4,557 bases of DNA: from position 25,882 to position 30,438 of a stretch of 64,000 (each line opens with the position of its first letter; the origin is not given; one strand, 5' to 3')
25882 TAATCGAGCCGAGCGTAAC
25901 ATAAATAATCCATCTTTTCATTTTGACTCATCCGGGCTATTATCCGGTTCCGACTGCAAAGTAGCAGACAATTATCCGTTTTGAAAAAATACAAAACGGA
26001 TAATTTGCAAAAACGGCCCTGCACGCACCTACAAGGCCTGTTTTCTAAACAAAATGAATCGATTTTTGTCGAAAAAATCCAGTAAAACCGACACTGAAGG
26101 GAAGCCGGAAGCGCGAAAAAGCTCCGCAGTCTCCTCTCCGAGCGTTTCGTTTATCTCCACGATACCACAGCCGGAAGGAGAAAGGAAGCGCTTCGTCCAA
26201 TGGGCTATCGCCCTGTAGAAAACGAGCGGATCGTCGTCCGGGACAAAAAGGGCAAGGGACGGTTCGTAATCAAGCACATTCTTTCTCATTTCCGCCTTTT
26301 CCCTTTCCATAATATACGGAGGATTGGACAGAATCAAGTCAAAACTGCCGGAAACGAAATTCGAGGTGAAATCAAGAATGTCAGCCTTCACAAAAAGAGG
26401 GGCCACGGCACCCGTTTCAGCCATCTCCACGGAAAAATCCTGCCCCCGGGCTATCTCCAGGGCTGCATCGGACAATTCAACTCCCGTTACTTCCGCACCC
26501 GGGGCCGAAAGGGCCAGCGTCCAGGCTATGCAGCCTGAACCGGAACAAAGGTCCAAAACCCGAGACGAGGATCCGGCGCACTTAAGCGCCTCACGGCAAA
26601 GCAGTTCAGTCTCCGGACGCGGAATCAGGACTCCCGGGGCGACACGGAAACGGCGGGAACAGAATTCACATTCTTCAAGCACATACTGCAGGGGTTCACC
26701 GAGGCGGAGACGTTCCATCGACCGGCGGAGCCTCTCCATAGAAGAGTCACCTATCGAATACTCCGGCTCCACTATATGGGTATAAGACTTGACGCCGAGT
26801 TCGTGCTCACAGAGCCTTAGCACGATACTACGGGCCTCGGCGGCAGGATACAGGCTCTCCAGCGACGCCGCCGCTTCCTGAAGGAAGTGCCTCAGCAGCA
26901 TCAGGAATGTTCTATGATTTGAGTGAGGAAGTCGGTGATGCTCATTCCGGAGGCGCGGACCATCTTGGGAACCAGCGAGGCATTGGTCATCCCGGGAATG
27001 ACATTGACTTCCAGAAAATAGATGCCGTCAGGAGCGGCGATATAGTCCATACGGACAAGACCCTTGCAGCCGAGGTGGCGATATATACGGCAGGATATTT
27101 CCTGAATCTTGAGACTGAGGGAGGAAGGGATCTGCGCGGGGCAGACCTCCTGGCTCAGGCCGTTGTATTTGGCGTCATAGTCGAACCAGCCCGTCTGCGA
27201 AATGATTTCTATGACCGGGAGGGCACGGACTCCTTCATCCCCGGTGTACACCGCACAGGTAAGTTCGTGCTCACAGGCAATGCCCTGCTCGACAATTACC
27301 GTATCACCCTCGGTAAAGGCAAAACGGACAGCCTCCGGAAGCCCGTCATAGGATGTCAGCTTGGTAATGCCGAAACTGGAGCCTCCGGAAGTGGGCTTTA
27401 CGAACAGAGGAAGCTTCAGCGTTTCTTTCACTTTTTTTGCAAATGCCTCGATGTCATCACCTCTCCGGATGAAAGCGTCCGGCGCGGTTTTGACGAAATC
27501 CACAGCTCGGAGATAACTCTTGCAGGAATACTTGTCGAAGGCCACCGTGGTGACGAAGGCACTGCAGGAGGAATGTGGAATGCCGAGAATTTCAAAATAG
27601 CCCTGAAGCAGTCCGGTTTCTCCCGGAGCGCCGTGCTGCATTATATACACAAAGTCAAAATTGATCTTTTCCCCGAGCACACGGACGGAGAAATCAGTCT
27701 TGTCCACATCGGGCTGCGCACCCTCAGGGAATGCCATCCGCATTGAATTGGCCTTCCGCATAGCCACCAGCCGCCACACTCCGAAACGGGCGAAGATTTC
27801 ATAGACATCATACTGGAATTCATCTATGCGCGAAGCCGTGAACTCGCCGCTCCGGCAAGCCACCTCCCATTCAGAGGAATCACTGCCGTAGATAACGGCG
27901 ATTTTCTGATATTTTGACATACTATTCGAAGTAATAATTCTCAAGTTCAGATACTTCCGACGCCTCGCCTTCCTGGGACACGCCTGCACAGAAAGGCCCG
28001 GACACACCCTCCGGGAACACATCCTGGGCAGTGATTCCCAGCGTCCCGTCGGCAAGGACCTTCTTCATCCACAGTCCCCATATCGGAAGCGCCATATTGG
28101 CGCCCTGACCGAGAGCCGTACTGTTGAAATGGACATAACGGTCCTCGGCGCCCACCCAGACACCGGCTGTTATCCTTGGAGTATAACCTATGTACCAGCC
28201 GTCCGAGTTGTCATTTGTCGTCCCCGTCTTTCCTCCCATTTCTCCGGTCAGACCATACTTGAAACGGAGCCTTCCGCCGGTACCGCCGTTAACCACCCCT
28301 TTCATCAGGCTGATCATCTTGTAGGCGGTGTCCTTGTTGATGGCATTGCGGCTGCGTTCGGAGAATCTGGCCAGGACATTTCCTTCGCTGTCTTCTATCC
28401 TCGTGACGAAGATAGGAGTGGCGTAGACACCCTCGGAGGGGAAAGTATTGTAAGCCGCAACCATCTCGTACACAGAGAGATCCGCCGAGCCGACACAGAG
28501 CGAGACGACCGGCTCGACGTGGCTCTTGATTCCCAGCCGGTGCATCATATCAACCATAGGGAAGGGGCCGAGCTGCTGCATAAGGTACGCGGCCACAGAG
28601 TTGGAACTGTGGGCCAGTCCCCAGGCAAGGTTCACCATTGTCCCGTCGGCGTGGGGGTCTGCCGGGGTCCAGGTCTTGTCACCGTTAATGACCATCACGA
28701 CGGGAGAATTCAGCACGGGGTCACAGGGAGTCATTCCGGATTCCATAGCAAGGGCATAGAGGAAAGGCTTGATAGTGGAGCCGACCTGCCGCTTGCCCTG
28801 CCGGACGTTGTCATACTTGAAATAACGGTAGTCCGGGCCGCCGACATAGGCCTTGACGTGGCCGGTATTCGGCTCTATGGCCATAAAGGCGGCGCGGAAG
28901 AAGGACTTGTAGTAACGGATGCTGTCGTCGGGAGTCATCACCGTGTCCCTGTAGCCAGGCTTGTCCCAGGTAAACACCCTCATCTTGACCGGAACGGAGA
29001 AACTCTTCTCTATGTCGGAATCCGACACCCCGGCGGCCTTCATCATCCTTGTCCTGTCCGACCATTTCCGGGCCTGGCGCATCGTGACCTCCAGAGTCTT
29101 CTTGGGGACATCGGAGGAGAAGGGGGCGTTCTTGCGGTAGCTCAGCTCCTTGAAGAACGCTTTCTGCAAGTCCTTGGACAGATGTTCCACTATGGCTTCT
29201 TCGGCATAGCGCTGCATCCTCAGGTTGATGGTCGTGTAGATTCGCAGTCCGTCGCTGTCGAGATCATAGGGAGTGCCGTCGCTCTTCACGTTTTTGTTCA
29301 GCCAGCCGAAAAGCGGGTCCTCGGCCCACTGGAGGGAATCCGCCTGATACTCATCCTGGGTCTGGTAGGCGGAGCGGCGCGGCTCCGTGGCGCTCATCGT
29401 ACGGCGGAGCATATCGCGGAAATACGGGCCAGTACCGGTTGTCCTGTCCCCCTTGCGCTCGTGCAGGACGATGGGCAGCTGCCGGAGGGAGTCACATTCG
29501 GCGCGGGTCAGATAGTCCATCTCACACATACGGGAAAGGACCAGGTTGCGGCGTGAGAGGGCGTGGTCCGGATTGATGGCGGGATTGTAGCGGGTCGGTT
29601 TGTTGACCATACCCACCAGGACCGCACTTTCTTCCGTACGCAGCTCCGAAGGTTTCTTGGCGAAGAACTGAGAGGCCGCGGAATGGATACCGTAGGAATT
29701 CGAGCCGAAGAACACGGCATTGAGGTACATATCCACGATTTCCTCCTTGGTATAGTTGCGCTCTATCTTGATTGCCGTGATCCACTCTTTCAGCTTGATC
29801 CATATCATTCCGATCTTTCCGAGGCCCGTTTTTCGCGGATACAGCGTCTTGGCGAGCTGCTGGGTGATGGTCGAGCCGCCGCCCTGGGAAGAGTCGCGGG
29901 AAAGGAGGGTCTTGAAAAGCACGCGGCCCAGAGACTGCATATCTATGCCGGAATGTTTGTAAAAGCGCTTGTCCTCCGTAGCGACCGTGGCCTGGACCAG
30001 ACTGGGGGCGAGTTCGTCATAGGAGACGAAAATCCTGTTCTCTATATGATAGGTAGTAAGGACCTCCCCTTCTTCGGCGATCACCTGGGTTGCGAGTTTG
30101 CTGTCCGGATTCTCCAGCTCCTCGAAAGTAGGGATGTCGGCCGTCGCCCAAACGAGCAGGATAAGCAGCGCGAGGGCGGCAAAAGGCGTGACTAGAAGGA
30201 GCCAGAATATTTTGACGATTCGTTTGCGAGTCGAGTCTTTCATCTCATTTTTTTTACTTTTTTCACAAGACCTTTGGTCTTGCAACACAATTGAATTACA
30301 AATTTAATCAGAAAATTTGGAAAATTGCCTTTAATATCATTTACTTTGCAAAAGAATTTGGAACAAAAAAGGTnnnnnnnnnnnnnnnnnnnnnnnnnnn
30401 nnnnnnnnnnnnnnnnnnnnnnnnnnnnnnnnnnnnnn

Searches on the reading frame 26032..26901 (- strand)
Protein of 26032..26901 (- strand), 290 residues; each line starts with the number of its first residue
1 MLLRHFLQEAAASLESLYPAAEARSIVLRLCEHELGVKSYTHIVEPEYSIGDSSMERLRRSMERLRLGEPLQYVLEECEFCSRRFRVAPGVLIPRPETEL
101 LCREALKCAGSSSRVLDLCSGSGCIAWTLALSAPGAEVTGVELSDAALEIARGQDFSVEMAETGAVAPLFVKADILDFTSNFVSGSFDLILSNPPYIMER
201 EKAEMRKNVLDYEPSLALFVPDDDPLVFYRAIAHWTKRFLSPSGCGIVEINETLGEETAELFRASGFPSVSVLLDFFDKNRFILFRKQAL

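Call 26: search_protein_families(library=pfam, proteins=[window:26032-26901:-], max_evalue=0.001)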
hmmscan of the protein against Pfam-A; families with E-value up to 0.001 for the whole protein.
window:26032-26901:- (290 aa): 8 families
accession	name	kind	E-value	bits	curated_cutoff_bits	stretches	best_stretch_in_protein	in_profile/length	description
PF05175.20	MTS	-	6.1e-10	39.4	23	1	106-201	27-113/170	Methyltransferase small domain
PF13847.12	Methyltransf_31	-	3.4e-08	33.7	27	1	111-193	3-81/145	Methyltransferase domain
PF13649.12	Methyltransf_25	-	2.2e-07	31.9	27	1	115-194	1-73/97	Methyltransferase domain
PF17827.6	PrmC_N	-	5.2e-06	27.4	23.4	1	7-75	3-70/71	PrmC N-terminal domain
PF08241.18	Methyltransf_11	-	3.7e-05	24.7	21.2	1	116-193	1-67/95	Methyltransferase domain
PF03602.21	Cons_hypoth95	-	4e-05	23.8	24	1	108-201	38-128/182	Conserved hypothetical protein 95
PF13489.12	Methyltransf_23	-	0.00038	20.7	27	0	102-163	10-61/164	Methyltransferase domain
PF08242.18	Methyltransf_12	-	0.00057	21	30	0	116-192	1-71/98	Methyltransferase domain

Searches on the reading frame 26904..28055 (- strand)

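Call 26: search_protein_families(library=pfam, proteins=[window:26904-28055:-], max_evalue=0.001)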
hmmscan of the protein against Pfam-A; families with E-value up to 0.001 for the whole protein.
window:26904-28055:- (384 aa): 4 families
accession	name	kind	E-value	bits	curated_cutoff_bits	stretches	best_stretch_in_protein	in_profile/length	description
PF07478.18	Dala_Dala_lig_C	-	7.6e-50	169.7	24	1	203-382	25-204/204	D-ala D-ala ligase C-terminus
PF01820.27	Dala_Dala_lig_N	-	9.6e-15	55.6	34.6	1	51-164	1-121/121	D-ala D-ala ligase N-terminus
PF02222.28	ATP-grasp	-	1e-08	35.5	27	1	206-350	22-159/179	ATP-grasp domain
PF02655.19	ATP-grasp_3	-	0.00064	20.3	23.2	0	210-351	27-154/160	ATP-grasp domain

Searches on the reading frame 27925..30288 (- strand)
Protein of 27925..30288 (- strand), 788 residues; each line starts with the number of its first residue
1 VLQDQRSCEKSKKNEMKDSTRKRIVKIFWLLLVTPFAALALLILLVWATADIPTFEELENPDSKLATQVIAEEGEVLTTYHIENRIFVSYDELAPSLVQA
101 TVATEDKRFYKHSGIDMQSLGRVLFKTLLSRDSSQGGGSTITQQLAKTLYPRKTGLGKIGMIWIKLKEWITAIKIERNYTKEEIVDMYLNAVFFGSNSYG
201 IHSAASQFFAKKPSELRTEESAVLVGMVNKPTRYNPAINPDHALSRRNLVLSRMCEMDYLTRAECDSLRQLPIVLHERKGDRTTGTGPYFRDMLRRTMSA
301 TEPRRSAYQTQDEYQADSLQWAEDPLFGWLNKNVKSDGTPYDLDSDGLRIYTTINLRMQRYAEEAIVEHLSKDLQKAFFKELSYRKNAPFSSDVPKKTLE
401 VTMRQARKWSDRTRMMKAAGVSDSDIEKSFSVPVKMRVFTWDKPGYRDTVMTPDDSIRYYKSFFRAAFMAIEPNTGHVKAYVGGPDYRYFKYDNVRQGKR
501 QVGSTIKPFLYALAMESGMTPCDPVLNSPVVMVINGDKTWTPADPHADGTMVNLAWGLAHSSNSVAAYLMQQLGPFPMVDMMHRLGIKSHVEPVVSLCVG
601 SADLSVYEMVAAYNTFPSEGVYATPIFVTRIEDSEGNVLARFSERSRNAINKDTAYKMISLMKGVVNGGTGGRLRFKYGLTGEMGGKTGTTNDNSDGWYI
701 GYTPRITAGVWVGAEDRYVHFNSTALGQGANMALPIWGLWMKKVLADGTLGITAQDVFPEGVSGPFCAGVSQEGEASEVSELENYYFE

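Call 26: search_protein_families(library=pfam, proteins=[window:27925-30288:-], max_evalue=0.001)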
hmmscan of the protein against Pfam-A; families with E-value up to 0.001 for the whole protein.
window:27925-30288:- (788 aa): 2 families
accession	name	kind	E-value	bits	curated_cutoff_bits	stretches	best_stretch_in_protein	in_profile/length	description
PF00912.28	Transgly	-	1.1e-55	188.3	27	1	74-254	2-177/178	Transglycosylase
PF00905.27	Transpeptidase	-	4.5e-25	88.9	22.1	1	467-712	2-273/299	Penicillin binding protein transpeptidase domain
